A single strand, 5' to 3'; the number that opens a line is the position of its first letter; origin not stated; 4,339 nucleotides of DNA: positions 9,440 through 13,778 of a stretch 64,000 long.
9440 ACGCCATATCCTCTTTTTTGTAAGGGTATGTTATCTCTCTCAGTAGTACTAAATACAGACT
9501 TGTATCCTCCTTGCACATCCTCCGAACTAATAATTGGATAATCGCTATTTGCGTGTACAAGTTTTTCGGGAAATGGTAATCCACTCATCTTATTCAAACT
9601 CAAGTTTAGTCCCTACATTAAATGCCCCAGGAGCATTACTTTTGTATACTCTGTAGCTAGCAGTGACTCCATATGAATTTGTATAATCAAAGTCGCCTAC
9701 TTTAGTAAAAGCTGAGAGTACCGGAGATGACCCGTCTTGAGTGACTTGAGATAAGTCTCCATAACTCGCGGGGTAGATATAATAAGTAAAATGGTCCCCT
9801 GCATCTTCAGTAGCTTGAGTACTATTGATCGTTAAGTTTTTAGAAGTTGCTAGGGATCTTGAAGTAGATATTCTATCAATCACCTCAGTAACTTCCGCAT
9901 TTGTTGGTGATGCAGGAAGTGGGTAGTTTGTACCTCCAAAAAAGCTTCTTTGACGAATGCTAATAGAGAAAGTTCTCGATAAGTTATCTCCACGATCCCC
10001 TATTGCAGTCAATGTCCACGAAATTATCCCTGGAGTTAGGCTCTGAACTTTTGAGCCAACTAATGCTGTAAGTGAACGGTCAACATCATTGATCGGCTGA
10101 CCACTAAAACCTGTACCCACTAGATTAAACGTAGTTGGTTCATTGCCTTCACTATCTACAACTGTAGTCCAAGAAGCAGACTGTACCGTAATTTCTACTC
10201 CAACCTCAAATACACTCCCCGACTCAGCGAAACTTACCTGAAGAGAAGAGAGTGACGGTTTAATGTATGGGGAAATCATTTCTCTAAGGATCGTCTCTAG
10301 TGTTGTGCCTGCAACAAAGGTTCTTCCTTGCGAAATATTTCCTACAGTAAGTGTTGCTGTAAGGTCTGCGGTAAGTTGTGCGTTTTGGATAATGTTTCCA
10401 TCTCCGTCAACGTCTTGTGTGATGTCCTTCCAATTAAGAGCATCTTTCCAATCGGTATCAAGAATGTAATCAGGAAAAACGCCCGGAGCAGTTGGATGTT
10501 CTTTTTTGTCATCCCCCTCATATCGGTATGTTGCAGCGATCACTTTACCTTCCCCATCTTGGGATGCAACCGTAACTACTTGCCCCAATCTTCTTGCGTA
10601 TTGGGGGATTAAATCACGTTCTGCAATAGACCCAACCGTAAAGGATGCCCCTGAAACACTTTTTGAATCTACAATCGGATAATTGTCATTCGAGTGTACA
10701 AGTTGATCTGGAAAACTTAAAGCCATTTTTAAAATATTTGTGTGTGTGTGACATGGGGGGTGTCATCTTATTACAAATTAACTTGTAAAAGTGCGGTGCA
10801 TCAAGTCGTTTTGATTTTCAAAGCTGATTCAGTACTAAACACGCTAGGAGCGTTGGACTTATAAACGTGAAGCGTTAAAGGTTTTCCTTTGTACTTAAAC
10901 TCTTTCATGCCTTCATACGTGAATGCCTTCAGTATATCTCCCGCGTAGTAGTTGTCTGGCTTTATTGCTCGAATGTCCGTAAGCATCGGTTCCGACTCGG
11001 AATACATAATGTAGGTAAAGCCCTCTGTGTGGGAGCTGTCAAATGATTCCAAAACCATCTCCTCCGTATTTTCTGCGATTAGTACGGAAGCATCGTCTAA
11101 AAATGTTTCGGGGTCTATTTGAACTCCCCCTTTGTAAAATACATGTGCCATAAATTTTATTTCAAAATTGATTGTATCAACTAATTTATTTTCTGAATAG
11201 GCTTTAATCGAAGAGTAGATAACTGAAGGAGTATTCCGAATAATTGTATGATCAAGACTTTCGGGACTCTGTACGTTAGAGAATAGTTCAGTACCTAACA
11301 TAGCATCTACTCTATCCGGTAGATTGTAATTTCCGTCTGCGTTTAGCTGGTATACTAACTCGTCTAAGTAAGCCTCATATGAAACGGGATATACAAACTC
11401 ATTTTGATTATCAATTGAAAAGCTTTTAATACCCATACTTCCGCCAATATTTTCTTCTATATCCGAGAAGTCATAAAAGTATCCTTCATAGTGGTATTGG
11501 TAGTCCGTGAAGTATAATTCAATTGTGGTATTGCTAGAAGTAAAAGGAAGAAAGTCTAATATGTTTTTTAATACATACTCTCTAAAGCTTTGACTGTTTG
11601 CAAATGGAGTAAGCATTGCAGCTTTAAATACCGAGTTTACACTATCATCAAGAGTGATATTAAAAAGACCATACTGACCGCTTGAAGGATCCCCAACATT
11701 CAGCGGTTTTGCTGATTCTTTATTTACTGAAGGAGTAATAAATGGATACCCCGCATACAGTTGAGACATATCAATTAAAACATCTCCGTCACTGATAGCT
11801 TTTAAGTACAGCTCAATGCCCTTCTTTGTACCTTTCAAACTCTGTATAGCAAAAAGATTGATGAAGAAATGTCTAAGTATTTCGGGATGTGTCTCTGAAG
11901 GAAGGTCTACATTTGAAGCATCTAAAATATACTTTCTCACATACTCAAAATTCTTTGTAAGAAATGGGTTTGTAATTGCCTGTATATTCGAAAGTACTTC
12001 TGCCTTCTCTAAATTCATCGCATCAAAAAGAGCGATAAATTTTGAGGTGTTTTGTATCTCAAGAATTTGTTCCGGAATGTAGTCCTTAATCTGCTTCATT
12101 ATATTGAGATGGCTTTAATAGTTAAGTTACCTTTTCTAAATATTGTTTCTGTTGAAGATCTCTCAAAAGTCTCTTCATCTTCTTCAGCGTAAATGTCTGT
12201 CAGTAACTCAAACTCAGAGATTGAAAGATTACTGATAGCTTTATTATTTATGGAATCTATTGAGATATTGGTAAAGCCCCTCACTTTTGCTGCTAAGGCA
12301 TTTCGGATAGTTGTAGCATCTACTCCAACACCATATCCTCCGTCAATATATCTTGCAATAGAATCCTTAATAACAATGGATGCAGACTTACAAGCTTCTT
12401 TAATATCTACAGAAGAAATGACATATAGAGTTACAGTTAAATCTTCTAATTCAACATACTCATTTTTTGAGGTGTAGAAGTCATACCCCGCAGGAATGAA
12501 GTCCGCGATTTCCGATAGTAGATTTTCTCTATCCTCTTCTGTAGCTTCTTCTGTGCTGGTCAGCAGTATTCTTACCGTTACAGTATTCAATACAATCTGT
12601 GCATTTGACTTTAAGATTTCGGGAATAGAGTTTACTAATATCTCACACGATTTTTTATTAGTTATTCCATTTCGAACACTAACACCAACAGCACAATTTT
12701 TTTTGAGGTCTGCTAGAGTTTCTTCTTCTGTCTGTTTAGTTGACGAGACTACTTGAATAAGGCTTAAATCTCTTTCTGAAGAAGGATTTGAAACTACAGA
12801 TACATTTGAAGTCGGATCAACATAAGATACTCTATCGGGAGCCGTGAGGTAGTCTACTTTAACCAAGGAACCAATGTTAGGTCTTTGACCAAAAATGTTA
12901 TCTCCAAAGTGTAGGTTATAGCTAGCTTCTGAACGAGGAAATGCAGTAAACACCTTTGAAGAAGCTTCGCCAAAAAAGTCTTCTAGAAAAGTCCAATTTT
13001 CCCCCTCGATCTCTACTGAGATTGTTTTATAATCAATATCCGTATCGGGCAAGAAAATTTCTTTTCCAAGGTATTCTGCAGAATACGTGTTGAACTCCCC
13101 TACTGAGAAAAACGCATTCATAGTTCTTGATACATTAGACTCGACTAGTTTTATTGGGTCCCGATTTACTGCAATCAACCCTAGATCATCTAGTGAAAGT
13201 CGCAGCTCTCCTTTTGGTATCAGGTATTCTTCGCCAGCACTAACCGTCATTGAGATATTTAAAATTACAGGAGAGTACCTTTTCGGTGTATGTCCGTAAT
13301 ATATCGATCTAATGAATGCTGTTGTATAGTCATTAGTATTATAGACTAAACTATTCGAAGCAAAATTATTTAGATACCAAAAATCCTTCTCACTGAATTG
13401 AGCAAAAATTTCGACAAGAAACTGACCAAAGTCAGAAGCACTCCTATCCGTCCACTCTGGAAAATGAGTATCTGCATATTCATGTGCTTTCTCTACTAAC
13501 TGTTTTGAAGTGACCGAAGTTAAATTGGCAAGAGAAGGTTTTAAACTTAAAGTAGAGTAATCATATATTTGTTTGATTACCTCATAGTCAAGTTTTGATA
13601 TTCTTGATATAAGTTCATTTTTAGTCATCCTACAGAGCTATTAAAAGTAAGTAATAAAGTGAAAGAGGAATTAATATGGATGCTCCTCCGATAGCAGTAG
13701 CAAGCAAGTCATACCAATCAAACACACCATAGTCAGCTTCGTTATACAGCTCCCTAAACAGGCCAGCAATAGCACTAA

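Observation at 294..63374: Conserved 12-nt motif (gene-sense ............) 6-33 nt upstream of 14 start codons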

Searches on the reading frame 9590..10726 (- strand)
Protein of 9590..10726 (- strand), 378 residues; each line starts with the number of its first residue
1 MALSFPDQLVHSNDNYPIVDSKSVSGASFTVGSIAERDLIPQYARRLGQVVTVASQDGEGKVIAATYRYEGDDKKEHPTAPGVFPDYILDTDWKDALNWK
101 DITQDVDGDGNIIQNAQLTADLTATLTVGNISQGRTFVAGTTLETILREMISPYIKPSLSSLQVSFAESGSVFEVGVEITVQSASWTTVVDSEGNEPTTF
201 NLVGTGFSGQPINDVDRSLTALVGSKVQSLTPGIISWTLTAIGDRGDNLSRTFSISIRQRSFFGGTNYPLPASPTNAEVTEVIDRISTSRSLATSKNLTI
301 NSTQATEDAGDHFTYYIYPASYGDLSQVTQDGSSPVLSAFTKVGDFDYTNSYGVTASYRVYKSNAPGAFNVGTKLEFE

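Call 6: search_protein_families(library=phrogs, proteins=[window:9590-10726:-])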
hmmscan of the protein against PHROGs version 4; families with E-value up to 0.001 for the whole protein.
window:9590-10726:- (378 aa): 0 families

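Call 47: search_protein_families(library=pfam, max_evalue=0.01, proteins=[window:9590-10726:-])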
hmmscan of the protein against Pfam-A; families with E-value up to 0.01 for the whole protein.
window:9590-10726:- (378 aa): 0 families

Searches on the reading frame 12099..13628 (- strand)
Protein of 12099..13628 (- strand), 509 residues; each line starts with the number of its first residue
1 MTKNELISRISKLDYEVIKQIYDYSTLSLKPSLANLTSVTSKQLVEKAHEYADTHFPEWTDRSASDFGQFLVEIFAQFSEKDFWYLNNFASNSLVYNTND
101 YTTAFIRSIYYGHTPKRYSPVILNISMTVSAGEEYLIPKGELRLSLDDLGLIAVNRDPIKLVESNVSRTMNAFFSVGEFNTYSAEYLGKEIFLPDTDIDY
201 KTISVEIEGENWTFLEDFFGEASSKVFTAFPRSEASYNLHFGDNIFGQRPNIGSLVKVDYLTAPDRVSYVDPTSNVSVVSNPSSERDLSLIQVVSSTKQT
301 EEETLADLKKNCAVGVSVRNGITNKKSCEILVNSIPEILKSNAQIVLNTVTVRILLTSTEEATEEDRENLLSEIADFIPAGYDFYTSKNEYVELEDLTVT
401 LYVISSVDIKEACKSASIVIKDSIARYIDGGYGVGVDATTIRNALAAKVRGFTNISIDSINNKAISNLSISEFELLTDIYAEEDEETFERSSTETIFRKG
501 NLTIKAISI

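Call 55: search_protein_families(library=phrogs, max_evalue=0.001, proteins=[window:12099-13628:-])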
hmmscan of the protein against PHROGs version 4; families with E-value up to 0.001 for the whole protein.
window:12099-13628:- (509 aa): 2 families
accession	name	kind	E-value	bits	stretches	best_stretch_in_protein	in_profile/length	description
phrog_219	-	tail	7.2e-09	35.7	1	113-332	83-323/598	baseplate wedge subunit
phrog_1369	-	tail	0.00099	19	0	200-267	163-234/489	baseplate protein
